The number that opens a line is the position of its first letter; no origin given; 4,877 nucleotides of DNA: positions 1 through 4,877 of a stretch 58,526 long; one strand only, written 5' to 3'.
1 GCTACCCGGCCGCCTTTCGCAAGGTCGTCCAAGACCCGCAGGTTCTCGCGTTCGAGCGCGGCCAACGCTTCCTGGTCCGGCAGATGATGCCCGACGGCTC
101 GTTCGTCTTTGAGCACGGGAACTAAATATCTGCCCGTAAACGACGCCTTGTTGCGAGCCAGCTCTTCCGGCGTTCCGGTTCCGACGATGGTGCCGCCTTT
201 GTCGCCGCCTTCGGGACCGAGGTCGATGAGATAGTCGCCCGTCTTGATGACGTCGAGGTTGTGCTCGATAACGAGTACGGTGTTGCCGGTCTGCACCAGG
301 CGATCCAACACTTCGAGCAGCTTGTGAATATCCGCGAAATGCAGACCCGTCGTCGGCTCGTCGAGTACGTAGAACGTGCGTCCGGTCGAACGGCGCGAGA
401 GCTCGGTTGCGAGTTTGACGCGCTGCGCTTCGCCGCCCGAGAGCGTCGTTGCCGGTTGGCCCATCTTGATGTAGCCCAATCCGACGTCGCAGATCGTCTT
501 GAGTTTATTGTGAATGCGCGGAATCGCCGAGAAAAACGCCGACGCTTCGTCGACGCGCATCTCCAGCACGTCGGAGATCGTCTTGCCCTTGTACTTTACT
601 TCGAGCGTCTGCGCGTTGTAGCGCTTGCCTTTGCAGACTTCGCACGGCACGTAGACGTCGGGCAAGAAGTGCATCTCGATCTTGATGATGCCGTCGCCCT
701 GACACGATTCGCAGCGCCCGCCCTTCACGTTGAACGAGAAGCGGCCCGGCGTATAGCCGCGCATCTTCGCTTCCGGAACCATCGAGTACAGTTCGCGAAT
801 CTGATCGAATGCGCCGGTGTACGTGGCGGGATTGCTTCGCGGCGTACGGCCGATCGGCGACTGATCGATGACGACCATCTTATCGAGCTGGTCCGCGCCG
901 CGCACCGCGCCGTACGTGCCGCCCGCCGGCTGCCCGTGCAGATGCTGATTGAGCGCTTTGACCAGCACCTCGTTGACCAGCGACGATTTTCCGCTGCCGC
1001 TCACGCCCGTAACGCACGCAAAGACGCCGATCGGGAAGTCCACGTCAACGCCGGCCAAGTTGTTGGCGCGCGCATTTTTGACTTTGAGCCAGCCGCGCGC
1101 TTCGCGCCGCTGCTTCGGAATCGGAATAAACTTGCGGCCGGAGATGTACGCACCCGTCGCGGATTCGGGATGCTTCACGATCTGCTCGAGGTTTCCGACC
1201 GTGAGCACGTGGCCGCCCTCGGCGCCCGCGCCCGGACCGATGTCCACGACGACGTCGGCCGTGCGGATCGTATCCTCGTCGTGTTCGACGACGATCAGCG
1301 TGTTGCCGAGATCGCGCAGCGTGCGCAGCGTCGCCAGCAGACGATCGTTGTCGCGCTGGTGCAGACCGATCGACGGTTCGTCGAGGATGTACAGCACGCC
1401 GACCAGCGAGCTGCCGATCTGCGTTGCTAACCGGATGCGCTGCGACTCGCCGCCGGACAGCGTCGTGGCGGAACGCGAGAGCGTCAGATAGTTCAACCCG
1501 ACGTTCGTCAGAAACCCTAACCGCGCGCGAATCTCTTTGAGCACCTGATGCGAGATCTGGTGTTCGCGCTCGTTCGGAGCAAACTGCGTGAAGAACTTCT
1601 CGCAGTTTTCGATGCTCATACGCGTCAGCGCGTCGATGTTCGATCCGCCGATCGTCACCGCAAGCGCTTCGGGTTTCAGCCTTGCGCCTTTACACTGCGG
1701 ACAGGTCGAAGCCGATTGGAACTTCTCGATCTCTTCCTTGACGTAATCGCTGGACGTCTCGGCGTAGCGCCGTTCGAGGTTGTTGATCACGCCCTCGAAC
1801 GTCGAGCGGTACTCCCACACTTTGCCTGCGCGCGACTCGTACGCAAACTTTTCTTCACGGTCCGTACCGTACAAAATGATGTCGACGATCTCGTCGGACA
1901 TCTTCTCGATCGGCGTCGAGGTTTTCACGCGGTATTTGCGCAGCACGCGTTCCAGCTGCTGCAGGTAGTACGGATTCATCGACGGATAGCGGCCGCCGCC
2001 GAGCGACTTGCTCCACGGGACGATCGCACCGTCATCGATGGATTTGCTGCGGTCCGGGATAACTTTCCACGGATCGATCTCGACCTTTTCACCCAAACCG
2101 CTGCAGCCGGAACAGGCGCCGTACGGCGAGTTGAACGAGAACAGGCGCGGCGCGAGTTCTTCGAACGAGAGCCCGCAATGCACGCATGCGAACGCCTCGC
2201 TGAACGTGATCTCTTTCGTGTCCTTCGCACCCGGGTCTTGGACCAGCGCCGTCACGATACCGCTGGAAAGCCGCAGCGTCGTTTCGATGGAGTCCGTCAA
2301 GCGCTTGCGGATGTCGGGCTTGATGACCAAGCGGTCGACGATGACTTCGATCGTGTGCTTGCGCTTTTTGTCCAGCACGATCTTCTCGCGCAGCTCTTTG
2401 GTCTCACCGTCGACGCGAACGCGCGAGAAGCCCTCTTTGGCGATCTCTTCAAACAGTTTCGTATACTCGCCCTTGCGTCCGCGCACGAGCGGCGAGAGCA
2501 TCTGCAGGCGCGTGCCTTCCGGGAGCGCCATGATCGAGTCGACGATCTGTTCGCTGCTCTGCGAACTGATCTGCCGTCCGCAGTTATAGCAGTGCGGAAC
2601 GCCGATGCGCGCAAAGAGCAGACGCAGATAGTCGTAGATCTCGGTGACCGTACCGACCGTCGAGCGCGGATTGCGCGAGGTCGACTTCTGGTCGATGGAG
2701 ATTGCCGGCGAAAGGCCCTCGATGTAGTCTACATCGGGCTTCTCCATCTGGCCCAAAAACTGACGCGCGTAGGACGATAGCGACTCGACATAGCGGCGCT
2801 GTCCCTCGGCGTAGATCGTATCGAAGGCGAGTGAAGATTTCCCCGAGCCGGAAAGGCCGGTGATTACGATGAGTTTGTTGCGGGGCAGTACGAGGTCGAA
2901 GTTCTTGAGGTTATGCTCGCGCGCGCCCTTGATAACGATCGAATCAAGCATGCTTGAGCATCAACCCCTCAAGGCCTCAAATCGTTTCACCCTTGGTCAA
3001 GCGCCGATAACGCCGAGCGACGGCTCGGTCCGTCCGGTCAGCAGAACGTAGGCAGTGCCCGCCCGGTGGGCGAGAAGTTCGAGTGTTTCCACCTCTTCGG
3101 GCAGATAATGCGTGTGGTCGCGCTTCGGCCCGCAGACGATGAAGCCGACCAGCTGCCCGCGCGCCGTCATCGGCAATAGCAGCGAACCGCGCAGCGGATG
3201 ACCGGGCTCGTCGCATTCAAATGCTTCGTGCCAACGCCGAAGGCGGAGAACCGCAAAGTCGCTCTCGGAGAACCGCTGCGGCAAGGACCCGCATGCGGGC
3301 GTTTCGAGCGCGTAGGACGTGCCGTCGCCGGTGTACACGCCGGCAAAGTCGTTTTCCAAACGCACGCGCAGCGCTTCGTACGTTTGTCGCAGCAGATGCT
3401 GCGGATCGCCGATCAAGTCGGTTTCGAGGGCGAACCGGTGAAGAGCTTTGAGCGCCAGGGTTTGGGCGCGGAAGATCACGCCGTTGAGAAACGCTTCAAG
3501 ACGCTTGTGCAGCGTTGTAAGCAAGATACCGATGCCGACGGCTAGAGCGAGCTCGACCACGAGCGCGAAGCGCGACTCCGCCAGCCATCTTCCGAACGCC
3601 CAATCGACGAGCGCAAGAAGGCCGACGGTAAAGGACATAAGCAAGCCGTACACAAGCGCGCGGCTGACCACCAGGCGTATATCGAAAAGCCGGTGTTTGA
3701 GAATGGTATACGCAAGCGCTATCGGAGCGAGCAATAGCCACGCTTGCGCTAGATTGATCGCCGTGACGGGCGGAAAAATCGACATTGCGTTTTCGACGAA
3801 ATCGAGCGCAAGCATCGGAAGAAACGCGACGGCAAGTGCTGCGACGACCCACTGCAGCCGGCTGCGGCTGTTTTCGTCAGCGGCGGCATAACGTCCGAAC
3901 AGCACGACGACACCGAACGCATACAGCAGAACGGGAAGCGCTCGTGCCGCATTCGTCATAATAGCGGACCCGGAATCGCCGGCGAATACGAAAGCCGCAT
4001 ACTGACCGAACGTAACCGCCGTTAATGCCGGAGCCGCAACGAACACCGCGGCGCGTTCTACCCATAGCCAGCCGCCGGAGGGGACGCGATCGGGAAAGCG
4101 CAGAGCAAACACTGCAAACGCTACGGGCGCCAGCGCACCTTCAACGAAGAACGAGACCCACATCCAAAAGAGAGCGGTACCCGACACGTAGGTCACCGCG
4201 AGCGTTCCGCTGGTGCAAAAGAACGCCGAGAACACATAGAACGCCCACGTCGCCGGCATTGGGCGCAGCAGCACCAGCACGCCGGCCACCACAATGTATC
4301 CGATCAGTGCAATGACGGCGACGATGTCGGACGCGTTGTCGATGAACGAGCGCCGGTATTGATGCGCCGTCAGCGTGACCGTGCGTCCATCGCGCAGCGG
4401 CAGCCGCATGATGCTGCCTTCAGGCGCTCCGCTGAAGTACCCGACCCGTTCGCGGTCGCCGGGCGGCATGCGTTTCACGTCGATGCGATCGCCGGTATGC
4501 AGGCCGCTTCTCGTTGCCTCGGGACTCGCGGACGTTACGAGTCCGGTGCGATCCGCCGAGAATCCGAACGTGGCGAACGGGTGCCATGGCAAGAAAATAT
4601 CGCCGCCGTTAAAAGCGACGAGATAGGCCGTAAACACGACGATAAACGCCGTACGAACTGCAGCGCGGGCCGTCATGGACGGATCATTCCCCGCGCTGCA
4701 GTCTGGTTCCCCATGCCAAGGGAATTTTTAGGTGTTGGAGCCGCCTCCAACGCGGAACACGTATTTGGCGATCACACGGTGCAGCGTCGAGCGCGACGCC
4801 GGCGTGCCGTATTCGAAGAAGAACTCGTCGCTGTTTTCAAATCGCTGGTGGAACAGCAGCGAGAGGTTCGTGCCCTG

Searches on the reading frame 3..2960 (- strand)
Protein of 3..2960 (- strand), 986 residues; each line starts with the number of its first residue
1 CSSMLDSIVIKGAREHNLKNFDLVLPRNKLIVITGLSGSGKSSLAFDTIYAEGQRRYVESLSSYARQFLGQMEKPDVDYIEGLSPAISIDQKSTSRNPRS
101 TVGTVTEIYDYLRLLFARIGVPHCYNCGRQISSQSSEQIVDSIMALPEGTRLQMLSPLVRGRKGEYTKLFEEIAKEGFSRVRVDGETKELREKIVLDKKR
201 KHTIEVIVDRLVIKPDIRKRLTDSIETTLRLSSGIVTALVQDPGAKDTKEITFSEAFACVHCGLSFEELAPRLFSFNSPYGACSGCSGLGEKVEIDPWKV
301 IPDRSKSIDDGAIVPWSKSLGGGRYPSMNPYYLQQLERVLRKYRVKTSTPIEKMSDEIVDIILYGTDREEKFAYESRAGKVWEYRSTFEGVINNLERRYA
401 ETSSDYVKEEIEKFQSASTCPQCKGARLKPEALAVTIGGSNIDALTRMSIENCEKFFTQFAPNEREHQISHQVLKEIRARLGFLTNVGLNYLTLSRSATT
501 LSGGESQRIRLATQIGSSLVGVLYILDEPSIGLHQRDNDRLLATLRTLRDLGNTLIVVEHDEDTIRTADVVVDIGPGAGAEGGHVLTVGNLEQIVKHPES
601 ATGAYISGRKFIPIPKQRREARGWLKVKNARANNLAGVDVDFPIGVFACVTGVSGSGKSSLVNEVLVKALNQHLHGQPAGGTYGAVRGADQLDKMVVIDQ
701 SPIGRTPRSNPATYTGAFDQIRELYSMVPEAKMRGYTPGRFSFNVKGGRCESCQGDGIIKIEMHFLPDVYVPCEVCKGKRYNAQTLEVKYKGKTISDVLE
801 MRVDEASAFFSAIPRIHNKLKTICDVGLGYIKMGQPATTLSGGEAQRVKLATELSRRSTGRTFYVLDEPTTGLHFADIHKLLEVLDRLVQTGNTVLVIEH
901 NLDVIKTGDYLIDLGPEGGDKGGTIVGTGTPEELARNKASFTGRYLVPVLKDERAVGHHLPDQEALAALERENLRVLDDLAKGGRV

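Call 73: search_protein_families(library=pfam, proteins=[window:3-2960:-], max_evalue=0.00001)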
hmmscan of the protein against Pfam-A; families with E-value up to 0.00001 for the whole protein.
window:3-2960:- (986 aa): 7 families
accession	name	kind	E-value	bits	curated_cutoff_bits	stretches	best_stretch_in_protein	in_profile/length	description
PF17760.6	UvrA_inter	-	1.4e-40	138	23.3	1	134-241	1-108/109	UvrA interaction domain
PF17755.6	UvrA_DNA-bind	-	1.1e-36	125.8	23.2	1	296-413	1-110/110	UvrA DNA-binding domain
PF00005.33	ABC_tran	-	1.4e-16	61.8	25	0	828-871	97-137/137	ABC transporter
PF02463.25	SMC_N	-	2e-11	44.2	40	0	839-912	136-209/220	RecF/RecN/SMC N terminal domain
PF20703.3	nSTAND1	-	2.1e-07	31.4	27.1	0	647-679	35-67/379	Novel STAND NTPase 1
PF13191.12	AAA_16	-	3.5e-07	31.3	32.6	0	648-673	27-51/167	AAA ATPase domain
PF13555.12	AAA_29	-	9.3e-06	25.8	27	0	27-44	21-38/61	P-loop containing region of AAA domain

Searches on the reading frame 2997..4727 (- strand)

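Call 73: search_protein_families(library=pfam, proteins=[window:2997-4727:-], max_evalue=0.00001)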
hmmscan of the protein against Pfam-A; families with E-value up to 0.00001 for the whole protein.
window:2997-4727:- (576 aa): 1 family
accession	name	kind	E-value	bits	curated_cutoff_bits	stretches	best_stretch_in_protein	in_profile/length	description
PF01590.32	GAF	-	4.1e-06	27.8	22.4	0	505-559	73-132/133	GAF domain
